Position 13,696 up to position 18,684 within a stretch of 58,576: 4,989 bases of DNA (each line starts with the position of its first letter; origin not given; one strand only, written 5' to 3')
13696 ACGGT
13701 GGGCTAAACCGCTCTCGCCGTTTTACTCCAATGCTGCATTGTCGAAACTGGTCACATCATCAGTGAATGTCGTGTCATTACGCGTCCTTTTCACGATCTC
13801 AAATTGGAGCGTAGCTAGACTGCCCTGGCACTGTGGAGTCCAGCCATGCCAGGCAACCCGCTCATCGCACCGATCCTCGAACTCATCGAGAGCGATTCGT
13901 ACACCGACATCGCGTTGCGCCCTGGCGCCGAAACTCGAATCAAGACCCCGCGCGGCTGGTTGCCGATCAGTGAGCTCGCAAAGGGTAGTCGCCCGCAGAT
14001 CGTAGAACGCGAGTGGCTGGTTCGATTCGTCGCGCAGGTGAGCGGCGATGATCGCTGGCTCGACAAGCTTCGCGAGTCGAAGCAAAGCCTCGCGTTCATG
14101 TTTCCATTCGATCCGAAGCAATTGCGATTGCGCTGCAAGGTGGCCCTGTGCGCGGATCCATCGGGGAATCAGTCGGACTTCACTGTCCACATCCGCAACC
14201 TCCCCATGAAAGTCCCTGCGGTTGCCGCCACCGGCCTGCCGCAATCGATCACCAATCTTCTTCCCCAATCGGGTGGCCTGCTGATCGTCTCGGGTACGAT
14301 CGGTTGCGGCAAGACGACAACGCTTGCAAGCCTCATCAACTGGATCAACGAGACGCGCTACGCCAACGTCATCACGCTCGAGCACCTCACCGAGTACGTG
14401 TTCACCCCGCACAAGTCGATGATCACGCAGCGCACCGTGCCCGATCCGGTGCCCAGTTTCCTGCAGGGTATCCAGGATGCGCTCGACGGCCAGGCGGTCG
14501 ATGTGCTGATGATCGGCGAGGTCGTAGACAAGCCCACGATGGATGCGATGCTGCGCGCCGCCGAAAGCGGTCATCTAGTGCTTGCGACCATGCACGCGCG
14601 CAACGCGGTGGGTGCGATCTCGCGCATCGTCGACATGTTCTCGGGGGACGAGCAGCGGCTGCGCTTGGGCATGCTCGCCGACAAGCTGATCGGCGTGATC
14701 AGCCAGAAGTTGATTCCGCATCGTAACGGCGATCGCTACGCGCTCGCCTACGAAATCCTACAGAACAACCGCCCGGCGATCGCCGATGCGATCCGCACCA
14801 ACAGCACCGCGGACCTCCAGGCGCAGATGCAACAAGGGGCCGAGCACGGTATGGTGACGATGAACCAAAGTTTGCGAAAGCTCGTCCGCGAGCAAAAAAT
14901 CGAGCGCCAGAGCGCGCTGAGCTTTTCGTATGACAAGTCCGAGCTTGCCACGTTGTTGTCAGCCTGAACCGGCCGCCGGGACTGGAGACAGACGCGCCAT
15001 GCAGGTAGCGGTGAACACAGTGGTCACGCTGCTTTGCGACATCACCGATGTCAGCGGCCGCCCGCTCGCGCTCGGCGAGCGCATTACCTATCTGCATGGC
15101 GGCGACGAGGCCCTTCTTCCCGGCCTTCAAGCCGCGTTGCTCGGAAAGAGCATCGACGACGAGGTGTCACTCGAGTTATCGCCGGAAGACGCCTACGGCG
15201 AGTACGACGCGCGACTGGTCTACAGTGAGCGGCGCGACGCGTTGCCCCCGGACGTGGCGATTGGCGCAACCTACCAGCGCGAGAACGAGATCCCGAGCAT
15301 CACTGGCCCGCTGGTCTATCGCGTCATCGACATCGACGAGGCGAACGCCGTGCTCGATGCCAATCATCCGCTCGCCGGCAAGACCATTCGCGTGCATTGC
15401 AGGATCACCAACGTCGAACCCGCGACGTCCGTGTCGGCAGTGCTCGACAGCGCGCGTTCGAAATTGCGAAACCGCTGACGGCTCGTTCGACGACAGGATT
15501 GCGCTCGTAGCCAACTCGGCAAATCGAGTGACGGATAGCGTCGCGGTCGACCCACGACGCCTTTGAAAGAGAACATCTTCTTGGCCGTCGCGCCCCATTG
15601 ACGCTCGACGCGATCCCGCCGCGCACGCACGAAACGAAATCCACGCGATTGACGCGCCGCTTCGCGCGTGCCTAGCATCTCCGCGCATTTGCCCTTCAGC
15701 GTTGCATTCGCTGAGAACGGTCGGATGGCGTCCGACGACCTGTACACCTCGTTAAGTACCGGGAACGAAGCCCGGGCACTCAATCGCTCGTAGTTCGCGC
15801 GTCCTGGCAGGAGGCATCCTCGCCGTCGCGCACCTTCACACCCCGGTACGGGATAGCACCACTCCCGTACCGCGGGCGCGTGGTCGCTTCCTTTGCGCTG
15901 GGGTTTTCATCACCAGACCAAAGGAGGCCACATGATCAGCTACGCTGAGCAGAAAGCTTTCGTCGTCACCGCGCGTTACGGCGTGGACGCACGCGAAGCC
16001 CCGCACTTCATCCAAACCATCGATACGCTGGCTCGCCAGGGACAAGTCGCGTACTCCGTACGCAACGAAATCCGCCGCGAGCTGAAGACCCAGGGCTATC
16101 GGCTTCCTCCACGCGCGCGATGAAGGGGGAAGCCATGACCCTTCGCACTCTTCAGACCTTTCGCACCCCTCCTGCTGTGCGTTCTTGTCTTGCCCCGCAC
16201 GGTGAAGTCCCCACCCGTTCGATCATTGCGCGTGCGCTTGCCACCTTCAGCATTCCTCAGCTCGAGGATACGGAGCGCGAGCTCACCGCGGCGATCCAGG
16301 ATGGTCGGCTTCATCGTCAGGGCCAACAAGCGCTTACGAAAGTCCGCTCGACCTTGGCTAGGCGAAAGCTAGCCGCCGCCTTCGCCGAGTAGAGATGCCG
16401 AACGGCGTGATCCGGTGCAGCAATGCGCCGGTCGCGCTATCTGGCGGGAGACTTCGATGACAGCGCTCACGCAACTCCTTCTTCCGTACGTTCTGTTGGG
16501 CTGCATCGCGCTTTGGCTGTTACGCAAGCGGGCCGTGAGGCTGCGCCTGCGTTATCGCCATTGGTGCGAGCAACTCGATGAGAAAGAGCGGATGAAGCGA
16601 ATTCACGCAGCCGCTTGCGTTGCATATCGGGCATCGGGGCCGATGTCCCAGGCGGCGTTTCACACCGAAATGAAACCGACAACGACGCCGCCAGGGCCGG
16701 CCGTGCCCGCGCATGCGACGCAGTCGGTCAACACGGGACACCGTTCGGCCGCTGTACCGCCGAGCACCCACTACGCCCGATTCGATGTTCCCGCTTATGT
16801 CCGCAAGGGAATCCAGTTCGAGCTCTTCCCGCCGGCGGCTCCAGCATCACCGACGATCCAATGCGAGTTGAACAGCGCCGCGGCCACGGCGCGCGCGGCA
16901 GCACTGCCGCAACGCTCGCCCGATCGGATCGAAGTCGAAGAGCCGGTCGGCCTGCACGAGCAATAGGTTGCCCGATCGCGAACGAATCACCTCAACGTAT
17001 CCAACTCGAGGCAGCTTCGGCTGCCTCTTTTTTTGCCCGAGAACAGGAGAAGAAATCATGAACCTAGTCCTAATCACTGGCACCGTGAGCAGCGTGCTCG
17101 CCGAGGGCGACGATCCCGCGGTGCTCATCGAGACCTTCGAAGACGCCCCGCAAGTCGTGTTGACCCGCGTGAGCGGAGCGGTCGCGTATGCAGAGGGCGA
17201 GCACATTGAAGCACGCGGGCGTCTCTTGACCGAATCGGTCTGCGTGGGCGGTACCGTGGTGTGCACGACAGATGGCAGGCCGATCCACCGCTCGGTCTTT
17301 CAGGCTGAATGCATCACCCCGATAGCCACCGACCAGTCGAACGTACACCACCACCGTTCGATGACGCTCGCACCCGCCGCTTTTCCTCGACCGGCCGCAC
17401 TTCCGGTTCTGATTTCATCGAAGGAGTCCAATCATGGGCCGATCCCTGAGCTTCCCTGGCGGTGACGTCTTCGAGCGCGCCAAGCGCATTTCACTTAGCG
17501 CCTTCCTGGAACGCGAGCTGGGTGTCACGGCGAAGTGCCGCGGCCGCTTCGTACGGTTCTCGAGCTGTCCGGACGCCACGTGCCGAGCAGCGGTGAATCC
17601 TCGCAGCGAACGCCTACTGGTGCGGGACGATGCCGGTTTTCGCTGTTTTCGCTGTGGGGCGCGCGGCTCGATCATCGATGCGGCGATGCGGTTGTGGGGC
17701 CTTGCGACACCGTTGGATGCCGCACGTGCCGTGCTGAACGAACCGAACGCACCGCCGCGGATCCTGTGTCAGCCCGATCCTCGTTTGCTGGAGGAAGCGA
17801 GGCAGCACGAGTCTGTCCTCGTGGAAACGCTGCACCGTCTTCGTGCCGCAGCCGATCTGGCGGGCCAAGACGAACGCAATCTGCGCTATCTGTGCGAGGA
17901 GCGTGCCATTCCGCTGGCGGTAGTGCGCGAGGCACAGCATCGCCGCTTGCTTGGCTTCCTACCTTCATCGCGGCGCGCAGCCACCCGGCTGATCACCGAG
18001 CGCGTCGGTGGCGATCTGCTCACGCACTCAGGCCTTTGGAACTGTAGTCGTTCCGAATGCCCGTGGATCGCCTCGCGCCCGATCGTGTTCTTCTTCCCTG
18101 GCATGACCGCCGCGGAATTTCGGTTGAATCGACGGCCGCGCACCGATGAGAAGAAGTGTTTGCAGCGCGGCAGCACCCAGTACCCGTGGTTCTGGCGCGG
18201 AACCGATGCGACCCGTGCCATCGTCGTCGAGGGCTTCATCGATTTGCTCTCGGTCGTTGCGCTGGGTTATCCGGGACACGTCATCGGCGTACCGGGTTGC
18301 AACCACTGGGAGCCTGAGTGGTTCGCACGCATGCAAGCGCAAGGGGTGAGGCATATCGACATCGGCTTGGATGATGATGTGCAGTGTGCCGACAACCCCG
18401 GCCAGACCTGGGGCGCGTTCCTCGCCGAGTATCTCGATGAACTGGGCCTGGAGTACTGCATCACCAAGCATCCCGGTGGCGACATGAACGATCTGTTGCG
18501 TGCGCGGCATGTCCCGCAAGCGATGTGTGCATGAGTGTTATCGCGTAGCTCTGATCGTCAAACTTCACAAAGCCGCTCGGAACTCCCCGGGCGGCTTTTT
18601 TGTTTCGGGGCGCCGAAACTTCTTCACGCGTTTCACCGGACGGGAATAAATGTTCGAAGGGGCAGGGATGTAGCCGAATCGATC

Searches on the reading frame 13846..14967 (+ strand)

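Call 14: search_protein_families(library=pfam, proteins=[window:13846-14967:+], max_evalue=0.01)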
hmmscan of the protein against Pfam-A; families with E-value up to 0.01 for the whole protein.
window:13846-14967:+ (373 aa): 4 families
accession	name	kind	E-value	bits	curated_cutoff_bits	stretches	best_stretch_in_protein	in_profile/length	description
PF00437.27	T2SSE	-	8.5e-31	107.4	24.9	1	133-353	132-336/370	Type II/IV secretion system protein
PF13401.12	AAA_22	-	5.5e-05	23.9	27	1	142-226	4-93/130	AAA domain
PF24883.2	NPHP3_N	-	0.0035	18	24.8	1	141-189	20-60/164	Nephrocystin 3, N-terminal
PF20720.3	nSTAND3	-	0.0088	16.2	27.2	0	143-182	17-55/155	Novel STAND NTPase 3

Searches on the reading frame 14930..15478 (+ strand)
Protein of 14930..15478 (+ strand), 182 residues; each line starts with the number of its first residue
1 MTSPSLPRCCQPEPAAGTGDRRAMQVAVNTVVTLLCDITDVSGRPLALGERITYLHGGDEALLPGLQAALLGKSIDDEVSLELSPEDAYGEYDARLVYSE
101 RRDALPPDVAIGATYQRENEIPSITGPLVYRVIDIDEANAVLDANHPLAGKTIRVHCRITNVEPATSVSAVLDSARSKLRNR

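Call 85: search_protein_families(library=pfam, proteins=[window:14930-15478:+], max_evalue=1)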
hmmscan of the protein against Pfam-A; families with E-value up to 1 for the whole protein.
window:14930-15478:+ (182 aa): 1 family
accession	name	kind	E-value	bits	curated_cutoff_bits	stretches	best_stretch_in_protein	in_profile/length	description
PF00254.34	FKBP_C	-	0.067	14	21.1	1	58-94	40-76/94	FKBP-type peptidyl-prolyl cis-trans isomerase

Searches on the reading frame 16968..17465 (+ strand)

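Call 85: search_protein_families(library=pfam, proteins=[window:16968-17465:+], max_evalue=1)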
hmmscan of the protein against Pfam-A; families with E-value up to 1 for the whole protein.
window:16968-17465:+ (165 aa): 1 family
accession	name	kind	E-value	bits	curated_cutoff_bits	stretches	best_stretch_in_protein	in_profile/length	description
PF21206.3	Roquin_1_2-like_ROQ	-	0.31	11.9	27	1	16-56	8-48/87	Roquin 1/2-like, ROQ domain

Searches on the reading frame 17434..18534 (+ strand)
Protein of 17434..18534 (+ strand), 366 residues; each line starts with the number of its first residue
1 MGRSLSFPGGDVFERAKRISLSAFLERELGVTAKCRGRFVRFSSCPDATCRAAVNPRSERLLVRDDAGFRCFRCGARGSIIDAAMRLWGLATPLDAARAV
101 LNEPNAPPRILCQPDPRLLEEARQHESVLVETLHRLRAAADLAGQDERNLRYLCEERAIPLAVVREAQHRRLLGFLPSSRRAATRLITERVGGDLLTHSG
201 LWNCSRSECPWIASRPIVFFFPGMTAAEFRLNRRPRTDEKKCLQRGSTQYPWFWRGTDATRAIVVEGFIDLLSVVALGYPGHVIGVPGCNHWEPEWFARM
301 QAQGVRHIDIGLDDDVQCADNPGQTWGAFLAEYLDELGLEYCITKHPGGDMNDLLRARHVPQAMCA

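Call 3: search_protein_families(library=pfam, proteins=[window:17434-18534:+], max_evalue=1)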
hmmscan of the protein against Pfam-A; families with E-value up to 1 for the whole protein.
window:17434-18534:+ (366 aa): 3 families
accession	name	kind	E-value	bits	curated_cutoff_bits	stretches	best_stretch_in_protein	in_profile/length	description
PF13362.12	Toprim_3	-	0.00017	22.4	27.2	1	262-358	2-92/95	Toprim domain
PF13155.12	Toprim_2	-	0.0026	18.5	22.1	1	263-355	1-88/88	Toprim-like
PF13154.11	DUF3991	-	0.19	12.6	24.5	1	151-173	1-23/74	Protein of unknown function (DUF3991)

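Call 4: search_protein_families(library=ncbifam, proteins=[window:17434-18534:+], max_evalue=1)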
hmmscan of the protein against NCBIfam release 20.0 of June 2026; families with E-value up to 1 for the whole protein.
window:17434-18534:+ (366 aa): 1 family
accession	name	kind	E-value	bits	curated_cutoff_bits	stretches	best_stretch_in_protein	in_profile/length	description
TIGR01391.1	dnaG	equivalog_domain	0.00043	19.2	283.6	1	67-202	54-186/414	DNA primase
